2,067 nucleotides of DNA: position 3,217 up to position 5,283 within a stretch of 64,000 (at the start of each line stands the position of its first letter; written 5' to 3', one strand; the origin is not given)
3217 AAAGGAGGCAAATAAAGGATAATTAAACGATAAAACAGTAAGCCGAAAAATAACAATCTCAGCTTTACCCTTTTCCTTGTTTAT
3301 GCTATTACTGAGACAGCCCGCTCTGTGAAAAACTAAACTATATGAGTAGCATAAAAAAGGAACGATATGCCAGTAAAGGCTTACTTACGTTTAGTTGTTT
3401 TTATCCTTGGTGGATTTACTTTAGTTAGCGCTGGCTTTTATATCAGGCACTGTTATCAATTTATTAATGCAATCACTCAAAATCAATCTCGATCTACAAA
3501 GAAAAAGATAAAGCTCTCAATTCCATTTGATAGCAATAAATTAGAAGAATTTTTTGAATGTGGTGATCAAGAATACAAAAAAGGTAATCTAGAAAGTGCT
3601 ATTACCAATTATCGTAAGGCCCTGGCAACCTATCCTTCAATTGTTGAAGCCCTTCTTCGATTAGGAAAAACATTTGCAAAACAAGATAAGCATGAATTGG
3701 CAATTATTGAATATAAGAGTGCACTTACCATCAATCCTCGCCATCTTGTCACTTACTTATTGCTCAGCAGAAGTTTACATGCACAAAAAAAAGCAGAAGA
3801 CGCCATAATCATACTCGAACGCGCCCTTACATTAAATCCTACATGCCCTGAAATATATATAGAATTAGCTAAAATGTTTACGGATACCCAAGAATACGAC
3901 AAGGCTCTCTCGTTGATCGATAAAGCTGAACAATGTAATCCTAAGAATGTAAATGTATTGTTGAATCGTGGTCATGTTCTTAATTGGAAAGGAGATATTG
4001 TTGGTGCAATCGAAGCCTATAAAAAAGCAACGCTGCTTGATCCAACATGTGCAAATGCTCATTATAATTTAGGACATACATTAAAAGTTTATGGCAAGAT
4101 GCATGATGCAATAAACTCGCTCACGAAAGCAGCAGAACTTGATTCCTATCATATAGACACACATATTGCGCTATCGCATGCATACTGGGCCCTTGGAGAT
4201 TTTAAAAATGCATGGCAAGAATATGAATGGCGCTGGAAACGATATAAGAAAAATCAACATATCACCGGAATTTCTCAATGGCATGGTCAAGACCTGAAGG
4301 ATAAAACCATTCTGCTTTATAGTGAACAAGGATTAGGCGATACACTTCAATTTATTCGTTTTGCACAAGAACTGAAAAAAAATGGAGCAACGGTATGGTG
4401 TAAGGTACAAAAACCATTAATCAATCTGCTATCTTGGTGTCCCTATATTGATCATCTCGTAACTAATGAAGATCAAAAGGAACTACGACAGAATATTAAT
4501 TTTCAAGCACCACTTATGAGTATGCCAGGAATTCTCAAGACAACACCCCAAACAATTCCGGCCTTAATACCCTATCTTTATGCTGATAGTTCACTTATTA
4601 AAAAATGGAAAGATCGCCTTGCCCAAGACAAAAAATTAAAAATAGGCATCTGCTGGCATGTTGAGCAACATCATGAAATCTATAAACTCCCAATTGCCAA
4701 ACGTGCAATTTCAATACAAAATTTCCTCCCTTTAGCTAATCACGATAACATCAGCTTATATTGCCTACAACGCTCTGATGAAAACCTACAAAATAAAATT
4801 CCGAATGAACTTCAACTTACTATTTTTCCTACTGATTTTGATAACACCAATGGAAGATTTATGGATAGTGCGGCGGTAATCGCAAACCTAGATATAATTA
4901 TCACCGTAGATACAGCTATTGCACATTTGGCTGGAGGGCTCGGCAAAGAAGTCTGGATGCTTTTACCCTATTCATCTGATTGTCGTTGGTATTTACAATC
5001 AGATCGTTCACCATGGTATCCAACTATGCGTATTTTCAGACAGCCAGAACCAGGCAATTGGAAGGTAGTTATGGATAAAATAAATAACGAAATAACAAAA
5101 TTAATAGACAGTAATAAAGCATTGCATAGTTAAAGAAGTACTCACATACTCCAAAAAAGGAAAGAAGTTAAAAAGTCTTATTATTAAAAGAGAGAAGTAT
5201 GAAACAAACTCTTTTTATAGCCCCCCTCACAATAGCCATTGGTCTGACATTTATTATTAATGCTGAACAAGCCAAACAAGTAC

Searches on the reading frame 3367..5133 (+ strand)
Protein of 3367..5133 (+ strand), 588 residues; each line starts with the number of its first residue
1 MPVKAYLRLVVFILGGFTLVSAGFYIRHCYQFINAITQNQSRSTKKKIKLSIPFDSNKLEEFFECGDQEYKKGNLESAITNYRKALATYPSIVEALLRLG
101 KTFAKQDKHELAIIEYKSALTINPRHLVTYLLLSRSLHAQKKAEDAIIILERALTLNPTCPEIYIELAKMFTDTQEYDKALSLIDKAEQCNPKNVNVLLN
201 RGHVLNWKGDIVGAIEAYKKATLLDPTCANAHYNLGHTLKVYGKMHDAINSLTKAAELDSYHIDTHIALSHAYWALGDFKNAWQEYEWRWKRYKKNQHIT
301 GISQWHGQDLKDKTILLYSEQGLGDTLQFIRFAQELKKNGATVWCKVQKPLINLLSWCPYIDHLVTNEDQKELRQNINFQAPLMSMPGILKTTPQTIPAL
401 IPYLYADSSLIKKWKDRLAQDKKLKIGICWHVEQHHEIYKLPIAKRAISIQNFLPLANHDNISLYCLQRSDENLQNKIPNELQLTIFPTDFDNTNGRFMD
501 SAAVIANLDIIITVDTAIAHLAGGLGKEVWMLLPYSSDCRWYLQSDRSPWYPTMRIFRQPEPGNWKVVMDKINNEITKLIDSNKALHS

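Call 46: find_encoding_contigs(protein=window:3367-5133:+, flank=10000, max_places=10)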
Protein window:3367-5133:+ (588 aa): no gene with exactly this product is on record in the collection.
